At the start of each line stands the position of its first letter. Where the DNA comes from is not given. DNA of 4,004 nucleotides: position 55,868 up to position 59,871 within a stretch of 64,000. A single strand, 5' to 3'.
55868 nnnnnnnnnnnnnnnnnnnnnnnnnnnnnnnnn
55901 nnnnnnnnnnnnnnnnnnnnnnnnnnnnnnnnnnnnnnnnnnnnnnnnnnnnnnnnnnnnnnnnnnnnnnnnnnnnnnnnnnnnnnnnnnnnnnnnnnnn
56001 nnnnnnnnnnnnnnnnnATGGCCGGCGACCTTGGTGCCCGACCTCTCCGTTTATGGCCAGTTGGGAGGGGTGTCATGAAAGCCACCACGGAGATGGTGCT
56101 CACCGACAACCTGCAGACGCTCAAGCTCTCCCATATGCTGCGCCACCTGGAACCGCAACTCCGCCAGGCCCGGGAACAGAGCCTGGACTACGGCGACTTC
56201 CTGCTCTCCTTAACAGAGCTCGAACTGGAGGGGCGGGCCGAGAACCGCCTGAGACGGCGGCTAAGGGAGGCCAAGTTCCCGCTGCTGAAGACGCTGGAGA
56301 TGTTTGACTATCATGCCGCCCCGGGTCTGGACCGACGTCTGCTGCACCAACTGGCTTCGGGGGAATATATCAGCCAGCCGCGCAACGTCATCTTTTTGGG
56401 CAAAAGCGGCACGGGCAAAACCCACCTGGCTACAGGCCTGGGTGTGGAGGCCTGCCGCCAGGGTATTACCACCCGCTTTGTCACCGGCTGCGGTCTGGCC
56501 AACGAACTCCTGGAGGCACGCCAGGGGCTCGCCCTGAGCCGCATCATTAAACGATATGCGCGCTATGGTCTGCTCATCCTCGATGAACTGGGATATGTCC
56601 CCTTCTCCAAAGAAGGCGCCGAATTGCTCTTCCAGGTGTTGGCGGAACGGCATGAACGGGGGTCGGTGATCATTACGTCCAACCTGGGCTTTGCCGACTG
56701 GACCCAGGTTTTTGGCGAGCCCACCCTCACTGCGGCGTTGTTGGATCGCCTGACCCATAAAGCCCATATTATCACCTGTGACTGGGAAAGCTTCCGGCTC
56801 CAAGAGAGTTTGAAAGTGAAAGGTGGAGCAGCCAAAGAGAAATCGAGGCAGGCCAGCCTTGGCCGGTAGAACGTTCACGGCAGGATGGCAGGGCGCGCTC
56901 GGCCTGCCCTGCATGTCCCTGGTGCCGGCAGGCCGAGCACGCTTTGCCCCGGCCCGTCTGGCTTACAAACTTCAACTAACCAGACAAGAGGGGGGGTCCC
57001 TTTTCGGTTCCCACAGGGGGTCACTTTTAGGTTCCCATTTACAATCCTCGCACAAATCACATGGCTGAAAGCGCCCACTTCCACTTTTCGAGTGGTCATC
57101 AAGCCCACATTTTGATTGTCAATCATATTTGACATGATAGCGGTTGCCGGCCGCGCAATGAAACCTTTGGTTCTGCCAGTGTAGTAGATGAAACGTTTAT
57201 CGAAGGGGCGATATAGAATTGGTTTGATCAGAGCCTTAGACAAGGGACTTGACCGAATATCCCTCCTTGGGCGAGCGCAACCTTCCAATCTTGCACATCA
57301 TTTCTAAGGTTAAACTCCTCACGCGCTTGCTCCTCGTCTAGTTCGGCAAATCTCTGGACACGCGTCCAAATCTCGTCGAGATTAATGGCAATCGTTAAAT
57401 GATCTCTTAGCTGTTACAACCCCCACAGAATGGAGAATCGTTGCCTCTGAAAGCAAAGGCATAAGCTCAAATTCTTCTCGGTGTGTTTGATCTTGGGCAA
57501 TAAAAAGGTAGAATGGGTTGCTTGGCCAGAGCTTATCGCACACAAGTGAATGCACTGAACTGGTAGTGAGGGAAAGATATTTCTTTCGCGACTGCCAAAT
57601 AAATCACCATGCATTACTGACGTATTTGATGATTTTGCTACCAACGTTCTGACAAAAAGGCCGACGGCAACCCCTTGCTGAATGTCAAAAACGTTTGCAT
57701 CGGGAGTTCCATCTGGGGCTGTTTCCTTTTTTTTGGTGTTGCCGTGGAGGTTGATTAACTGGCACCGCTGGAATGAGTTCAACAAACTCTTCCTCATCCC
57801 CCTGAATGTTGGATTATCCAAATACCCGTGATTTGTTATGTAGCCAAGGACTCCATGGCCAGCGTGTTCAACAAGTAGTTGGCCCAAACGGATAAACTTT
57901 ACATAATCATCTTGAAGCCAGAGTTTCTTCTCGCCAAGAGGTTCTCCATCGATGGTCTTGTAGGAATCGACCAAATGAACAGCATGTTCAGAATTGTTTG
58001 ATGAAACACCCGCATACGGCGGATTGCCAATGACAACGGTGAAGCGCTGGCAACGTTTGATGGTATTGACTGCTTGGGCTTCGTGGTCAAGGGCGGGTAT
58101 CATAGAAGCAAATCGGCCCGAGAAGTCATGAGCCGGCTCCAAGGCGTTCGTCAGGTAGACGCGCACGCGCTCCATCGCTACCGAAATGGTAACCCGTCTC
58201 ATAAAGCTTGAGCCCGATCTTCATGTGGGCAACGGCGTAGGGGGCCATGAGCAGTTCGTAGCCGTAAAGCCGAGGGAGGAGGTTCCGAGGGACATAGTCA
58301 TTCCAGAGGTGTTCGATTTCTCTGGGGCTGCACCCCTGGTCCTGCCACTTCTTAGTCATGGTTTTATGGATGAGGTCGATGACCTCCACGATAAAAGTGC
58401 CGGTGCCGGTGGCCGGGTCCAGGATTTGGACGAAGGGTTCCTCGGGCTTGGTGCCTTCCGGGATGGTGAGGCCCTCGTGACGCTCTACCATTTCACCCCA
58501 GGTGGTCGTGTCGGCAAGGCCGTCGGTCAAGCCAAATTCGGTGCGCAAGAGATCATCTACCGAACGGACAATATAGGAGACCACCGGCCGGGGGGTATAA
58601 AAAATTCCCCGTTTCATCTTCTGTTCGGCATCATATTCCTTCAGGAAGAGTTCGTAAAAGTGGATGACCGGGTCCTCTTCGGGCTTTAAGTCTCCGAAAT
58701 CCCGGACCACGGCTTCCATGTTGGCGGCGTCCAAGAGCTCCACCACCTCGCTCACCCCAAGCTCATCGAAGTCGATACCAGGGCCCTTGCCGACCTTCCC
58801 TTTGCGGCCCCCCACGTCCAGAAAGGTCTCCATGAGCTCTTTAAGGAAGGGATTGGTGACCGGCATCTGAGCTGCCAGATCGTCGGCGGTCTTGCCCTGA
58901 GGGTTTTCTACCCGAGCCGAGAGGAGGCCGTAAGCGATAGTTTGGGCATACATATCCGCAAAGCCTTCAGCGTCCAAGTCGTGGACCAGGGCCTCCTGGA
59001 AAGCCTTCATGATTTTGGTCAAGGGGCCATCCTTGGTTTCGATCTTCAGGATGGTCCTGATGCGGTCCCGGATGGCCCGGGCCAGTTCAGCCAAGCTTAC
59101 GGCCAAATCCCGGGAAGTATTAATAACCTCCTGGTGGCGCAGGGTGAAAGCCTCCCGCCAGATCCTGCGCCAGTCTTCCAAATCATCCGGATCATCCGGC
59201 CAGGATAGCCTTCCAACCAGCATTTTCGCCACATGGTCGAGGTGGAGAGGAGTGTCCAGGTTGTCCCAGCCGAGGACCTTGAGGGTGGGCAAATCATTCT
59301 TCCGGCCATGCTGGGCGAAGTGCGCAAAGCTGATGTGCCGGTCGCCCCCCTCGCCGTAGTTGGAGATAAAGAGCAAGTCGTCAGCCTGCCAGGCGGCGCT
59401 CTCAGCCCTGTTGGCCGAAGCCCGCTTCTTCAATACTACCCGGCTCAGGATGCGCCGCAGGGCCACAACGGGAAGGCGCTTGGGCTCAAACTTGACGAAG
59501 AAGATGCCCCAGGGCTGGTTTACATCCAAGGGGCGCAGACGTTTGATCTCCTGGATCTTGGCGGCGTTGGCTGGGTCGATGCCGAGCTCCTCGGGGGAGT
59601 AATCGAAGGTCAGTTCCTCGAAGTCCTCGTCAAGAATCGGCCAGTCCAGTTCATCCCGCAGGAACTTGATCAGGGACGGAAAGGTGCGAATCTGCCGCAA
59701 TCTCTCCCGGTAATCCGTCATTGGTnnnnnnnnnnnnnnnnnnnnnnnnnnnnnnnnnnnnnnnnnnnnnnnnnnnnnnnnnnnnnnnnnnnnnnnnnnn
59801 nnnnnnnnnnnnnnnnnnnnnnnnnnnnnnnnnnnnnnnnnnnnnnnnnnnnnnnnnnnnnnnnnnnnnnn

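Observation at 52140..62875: Co-directional cassette in the tRNA-His island: intact PLD-nuclease/SNF2 helicase, wrecked type-ISP/YeeA-like methyltransferase, and two AT-rich orphan genes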

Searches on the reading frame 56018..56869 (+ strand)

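Call 6: search_protein_families(library=pfam, proteins=[window:56018-56869:+], max_evalue=0.01)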
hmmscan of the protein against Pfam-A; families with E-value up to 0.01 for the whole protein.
window:56018-56869:+ (283 aa): 3 families
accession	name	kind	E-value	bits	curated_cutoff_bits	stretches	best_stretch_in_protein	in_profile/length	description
PF01695.23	IstB_IS21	-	1.2e-73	248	24.1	1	32-265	3-236/238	IstB-like ATP binding protein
PF00308.24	Bac_DnaA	-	2.2e-05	25.2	23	1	124-221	37-136/162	Bacterial DnaA ATPAse domain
PF02562.22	PhoH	-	0.00018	21.5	27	1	111-155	9-53/205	PhoH-like protein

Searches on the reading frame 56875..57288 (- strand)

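Call 6: search_protein_families(library=pfam, proteins=[window:56875-57288:-], max_evalue=0.01)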
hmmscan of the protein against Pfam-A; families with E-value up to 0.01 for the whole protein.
window:56875-57288:- (137 aa): 1 family
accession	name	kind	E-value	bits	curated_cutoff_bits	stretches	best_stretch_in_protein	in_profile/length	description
PF18135.7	Type_ISP_C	-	1.1e-11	44.9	25.9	1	15-86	71-138/342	Type ISP C-terminal specificity domain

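Call 7: search_protein_families(library=padloc, proteins=[window:56875-57288:-], max_evalue=0.01)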
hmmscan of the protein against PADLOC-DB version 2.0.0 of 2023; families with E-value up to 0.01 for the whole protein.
window:56875-57288:- (137 aa): 1 family
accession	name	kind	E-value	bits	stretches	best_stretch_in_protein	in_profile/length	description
PDLC03610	REase_MTase_IIG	-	1.4e-06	24.7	1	18-84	784-860/1096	Type IIG restriction enzyme-methyltransferase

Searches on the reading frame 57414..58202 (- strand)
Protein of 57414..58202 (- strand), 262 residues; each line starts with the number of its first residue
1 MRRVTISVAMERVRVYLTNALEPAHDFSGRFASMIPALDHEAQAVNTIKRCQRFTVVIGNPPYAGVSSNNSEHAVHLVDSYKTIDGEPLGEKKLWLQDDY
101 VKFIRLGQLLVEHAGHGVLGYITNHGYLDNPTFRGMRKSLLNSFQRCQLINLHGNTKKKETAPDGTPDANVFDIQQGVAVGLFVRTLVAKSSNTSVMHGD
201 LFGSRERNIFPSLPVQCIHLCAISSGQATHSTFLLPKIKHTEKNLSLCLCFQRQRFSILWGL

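Call 6: search_protein_families(library=pfam, proteins=[window:57414-58202:-], max_evalue=0.01)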
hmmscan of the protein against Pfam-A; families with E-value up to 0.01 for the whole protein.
window:57414-58202:- (262 aa): 1 family
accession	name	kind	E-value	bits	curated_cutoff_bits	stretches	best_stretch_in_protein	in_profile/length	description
PF07669.17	Eco57I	-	2.4e-10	41.2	25.3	1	43-153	63-166/171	Eco57I restriction-modification methylase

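Call 7: search_protein_families(library=padloc, proteins=[window:57414-58202:-], max_evalue=0.01)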
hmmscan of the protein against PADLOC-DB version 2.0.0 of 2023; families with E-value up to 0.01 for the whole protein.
window:57414-58202:- (262 aa): 17 families
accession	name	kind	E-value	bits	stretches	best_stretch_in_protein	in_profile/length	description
PDLC03610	REase_MTase_IIG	-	5.2e-59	198.3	2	91-207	557-671/1096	Type IIG restriction enzyme-methyltransferase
PDLC03631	REase_MTase_IIG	-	1.8e-15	54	1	11-201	420-624/1086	Type IIG restriction enzyme-methyltransferase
PDLC03051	REase_MTase_I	-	7.8e-15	51.1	1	47-196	1003-1157/1591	Type I restriction enzyme-methyltransferase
PDLC03597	REase_MTase_IIG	-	4.7e-12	42.3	1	47-191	1019-1168/1646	Type IIG restriction enzyme-methyltransferase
PDLC03621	REase_MTase_IIG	-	6.5e-10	35.7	1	40-187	436-586/1024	Type IIG restriction enzyme-methyltransferase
PDLC03612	REase_MTase_IIG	-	1.5e-05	21.4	1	53-155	806-896/1247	Type IIG restriction enzyme-methyltransferase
PDLC02521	PglX|PglXI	-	4.2e-05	19.7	1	51-159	479-574/1174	PglX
PDLC03604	REase_MTase_IIG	-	7.9e-05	18.8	1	48-151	529-626/1011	Type IIG restriction enzyme-methyltransferase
PDLC03600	REase_MTase_IIG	-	0.00017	17.7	1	48-154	491-584/1205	Type IIG restriction enzyme-methyltransferase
PDLC03226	MTase_II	-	0.00083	16.1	1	27-159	104-221/579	Type II methyltransferase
PDLC03315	MTase_II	-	0.0017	15.2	1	43-152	123-220/502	Type II methyltransferase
PDLC04134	mad2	-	0.0021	15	1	50-160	354-433/492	mads_2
PDLC02641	DrmMI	-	0.0028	13.6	1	52-151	478-564/1161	DrmMI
PDLC03227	MTase_II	-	0.0029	14.6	1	42-145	120-209/494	Type II methyltransferase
PDLC03335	MTase_II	-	0.0044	13.7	1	31-153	172-285/607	Type II methyltransferase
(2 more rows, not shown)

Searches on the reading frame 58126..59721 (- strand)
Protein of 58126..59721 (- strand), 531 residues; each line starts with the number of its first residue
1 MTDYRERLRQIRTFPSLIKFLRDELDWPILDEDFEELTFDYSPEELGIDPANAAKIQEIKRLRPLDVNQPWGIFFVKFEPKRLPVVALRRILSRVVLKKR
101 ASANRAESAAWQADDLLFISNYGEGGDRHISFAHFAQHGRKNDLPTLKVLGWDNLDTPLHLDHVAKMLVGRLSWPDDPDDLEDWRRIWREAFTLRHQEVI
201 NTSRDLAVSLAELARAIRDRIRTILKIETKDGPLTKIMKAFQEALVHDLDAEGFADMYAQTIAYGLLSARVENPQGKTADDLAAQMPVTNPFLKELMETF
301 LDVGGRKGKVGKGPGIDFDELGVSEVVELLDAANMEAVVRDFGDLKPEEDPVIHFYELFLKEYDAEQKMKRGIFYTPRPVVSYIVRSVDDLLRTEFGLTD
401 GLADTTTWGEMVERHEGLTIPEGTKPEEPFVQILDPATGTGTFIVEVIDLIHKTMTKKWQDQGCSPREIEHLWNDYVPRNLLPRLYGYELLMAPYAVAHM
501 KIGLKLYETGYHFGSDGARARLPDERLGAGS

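Call 6: search_protein_families(library=pfam, proteins=[window:58126-59721:-], max_evalue=0.01)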
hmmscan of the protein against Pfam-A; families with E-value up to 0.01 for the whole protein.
window:58126-59721:- (531 aa): 1 family
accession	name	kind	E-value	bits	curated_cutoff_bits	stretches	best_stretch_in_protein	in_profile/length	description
PF02384.22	N6_Mtase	-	2.7e-07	30.7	20.4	1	350-390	4-44/311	N-6 DNA Methylase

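Call 7: search_protein_families(library=padloc, proteins=[window:58126-59721:-], max_evalue=0.01)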
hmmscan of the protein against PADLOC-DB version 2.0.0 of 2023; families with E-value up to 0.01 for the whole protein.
window:58126-59721:- (531 aa): 14 families
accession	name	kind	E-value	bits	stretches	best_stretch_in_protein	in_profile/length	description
PDLC03610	REase_MTase_IIG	-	4.8e-62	208.3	1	185-512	144-425/1096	Type IIG restriction enzyme-methyltransferase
PDLC03631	REase_MTase_IIG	-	1.2e-33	114.2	1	201-506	154-410/1086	Type IIG restriction enzyme-methyltransferase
PDLC03597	REase_MTase_IIG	-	4.6e-09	32.4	1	344-399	853-908/1646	Type IIG restriction enzyme-methyltransferase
PDLC03021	MTase_I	-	7.8e-08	29.6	1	335-389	125-181/491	Type I methyltransferase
PDLC03025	MTase_I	-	1.8e-07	28.3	1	350-393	142-183/569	Type I methyltransferase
PDLC03051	REase_MTase_I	-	1.1e-06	24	1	352-398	845-891/1591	Type I restriction enzyme-methyltransferase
PDLC03621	REase_MTase_IIG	-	1.5e-06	24.5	1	355-451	287-357/1024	Type IIG restriction enzyme-methyltransferase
PDLC03250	MTase_II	-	3.4e-06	24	0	308-387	102-179/775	Type II methyltransferase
PDLC03026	MTase_I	-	4.5e-05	20.8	0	347-389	118-160/487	Type I methyltransferase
PDLC02526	PglX|PglXI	-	8.5e-05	19.2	1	370-467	224-319/640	PglX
PDLC03035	MTase_I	-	0.00031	17.4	1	348-386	151-189/653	Type I methyltransferase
PDLC04134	mad2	-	0.001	16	1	331-450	230-312/492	mads_2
PDLC03318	MTase_II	-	0.0054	13.1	0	428-458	363-393/723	Type II methyltransferase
PDLC03627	REase_MTase_IIG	-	0.0055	12.4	0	350-446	329-423/1136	Type IIG restriction enzyme-methyltransferase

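Call 8: search_protein_families(library=ncbifam, proteins=[window:58126-59721:-], max_evalue=0.1)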
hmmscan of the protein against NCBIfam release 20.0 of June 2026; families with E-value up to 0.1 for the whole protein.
window:58126-59721:- (531 aa): 1 family
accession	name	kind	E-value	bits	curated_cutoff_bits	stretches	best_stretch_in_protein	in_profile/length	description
NF047738.1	antiphage_MADS2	equivalog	0.00075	17.9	720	1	432-460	334-362/654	methylation-associated defense system DNA methyltransferase MAD2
